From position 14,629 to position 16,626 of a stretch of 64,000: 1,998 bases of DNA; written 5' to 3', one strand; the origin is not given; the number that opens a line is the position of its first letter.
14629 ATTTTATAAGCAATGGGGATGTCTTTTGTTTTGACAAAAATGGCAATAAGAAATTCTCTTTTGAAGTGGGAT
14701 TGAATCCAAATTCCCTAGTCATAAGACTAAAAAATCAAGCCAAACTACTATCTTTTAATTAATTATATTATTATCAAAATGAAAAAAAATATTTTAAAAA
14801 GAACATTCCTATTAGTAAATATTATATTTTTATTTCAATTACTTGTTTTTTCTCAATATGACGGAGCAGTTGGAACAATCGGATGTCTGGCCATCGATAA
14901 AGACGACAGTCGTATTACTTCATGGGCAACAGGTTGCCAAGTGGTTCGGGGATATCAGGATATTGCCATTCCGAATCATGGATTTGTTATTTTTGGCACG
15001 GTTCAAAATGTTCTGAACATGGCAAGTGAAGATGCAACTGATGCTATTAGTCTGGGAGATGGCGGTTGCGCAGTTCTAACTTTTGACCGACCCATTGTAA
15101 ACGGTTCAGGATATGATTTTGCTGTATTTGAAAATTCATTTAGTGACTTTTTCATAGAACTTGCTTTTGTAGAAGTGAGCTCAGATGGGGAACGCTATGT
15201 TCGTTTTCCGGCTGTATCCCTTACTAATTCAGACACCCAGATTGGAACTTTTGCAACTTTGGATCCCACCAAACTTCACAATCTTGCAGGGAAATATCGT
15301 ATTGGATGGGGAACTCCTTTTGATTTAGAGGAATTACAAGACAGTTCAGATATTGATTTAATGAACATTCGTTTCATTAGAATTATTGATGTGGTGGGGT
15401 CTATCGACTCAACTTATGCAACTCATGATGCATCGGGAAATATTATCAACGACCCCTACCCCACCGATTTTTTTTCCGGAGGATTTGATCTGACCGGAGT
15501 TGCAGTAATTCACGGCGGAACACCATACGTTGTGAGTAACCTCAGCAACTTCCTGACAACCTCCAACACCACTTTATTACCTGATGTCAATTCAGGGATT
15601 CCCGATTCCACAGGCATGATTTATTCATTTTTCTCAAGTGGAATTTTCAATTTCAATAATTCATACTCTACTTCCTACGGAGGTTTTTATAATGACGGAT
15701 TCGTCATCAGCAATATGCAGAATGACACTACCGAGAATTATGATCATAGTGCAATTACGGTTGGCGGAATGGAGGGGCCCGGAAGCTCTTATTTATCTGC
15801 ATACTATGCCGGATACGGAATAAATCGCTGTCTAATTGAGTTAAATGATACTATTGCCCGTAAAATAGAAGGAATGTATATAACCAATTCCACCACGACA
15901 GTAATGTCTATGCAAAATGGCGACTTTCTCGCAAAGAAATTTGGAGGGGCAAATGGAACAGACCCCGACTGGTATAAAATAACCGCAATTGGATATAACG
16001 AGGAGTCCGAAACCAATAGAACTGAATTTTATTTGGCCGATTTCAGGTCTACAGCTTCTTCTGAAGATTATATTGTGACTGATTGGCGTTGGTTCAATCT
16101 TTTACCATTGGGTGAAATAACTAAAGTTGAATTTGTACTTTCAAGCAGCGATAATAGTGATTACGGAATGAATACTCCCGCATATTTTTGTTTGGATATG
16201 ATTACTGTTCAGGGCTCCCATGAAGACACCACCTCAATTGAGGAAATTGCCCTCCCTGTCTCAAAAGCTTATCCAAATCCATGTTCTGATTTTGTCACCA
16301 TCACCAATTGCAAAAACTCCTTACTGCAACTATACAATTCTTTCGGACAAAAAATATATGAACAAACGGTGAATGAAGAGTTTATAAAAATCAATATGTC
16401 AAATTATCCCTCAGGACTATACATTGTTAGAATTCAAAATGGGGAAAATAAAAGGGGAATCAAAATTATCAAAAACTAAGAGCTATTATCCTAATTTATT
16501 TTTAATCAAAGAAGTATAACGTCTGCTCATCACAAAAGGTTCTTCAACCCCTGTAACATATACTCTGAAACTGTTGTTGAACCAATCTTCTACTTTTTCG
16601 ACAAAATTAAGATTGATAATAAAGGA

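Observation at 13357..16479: Cobalamin riboswitch controlling only two surface proteins (BtuG-like lipoprotein plus T9SS-sorted DUF4465-like protein) and no transporter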

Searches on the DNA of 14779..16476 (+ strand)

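Call 42: search_rna_families(sources=[L030, L052, L060, L065, L072, L074, L062, L064, L023], threshold=gathering)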
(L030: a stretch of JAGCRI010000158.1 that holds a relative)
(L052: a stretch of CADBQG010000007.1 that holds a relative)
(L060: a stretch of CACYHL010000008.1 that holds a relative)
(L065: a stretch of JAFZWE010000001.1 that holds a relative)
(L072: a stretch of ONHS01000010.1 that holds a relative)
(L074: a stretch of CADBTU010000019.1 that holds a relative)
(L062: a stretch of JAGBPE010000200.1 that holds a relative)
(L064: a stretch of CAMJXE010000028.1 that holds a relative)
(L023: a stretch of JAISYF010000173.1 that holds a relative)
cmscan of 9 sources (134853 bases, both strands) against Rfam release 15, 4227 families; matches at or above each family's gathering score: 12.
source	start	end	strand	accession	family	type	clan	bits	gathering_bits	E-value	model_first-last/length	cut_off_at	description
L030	996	1184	+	RF00174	Cobalamin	Cis-reg; riboswitch;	CL00101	102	31.5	4.8e-24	1-189/189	no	Cobalamin riboswitch aptamer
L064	6960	7146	+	RF00174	Cobalamin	Cis-reg; riboswitch;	CL00101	100.9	31.5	9.7e-24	1-189/189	no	Cobalamin riboswitch aptamer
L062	5246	5430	+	RF00174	Cobalamin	Cis-reg; riboswitch;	CL00101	99.5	31.5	2.4e-23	1-180/189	3'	Cobalamin riboswitch aptamer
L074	127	310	+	RF00174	Cobalamin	Cis-reg; riboswitch;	CL00101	98.6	31.5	4.5e-23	1-189/189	no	Cobalamin riboswitch aptamer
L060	7632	7818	+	RF00174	Cobalamin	Cis-reg; riboswitch;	CL00101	98.1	31.5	6.1e-23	1-189/189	no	Cobalamin riboswitch aptamer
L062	1669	1852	+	RF00174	Cobalamin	Cis-reg; riboswitch;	CL00101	97.8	31.5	7.2e-23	1-189/189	no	Cobalamin riboswitch aptamer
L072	5312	5499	+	RF00174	Cobalamin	Cis-reg; riboswitch;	CL00101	95.1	31.5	4.3e-22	1-189/189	no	Cobalamin riboswitch aptamer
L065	6723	6909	+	RF00174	Cobalamin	Cis-reg; riboswitch;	CL00101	91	31.5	6.4e-21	1-189/189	no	Cobalamin riboswitch aptamer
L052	8133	8315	+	RF00174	Cobalamin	Cis-reg; riboswitch;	CL00101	86.4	31.5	1.4e-19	1-189/189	no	Cobalamin riboswitch aptamer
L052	14470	14542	+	RF00005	tRNA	Gene; tRNA;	CL00001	72.4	29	1.5e-13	1-71/71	no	tRNA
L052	14648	14720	+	RF00005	tRNA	Gene; tRNA;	CL00001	65.4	29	1.2e-11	1-71/71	no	tRNA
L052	14556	14637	+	RF00005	tRNA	Gene; tRNA;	CL00001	50.8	29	1.3e-07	1-71/71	no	tRNA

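Call 78: search_rna_families(sources=[L033, L038, L043, L059, L071, L027, L046], threshold=gathering)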
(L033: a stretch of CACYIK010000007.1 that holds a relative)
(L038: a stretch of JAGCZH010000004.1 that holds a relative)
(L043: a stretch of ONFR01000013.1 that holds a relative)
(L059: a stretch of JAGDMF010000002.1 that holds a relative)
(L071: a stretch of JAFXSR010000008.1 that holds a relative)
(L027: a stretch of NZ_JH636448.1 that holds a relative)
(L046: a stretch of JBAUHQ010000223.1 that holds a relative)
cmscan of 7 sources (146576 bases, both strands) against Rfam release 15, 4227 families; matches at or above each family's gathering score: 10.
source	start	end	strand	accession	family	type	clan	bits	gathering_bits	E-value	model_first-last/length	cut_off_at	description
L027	5283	5491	-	RF00174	Cobalamin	Cis-reg; riboswitch;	CL00101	112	31.5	7.1e-27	1-189/189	no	Cobalamin riboswitch aptamer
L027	8252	8453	-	RF00174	Cobalamin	Cis-reg; riboswitch;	CL00101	109.7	31.5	3.1e-26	1-189/189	no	Cobalamin riboswitch aptamer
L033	3883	4073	+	RF00174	Cobalamin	Cis-reg; riboswitch;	CL00101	105.8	31.5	4.2e-25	1-189/189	no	Cobalamin riboswitch aptamer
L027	8596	8799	+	RF00174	Cobalamin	Cis-reg; riboswitch;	CL00101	104.5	31.5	9.7e-25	1-189/189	no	Cobalamin riboswitch aptamer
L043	7309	7513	+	RF00174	Cobalamin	Cis-reg; riboswitch;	CL00101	104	31.5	1.3e-24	1-189/189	no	Cobalamin riboswitch aptamer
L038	8247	8438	+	RF00174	Cobalamin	Cis-reg; riboswitch;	CL00101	100.2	31.5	1.7e-23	1-189/189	no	Cobalamin riboswitch aptamer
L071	8297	8495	+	RF00174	Cobalamin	Cis-reg; riboswitch;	CL00101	95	31.5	5.3e-22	1-189/189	no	Cobalamin riboswitch aptamer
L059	9157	9355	+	RF00174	Cobalamin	Cis-reg; riboswitch;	CL00101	85.3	31.5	3e-19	1-189/189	no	Cobalamin riboswitch aptamer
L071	19341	19412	-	RF00005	tRNA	Gene; tRNA;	CL00001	60.3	29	3.4e-10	1-71/71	no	tRNA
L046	8626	8879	+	RF00174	Cobalamin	Cis-reg; riboswitch;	CL00101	59.4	31.5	7.9e-12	1-189/189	no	Cobalamin riboswitch aptamer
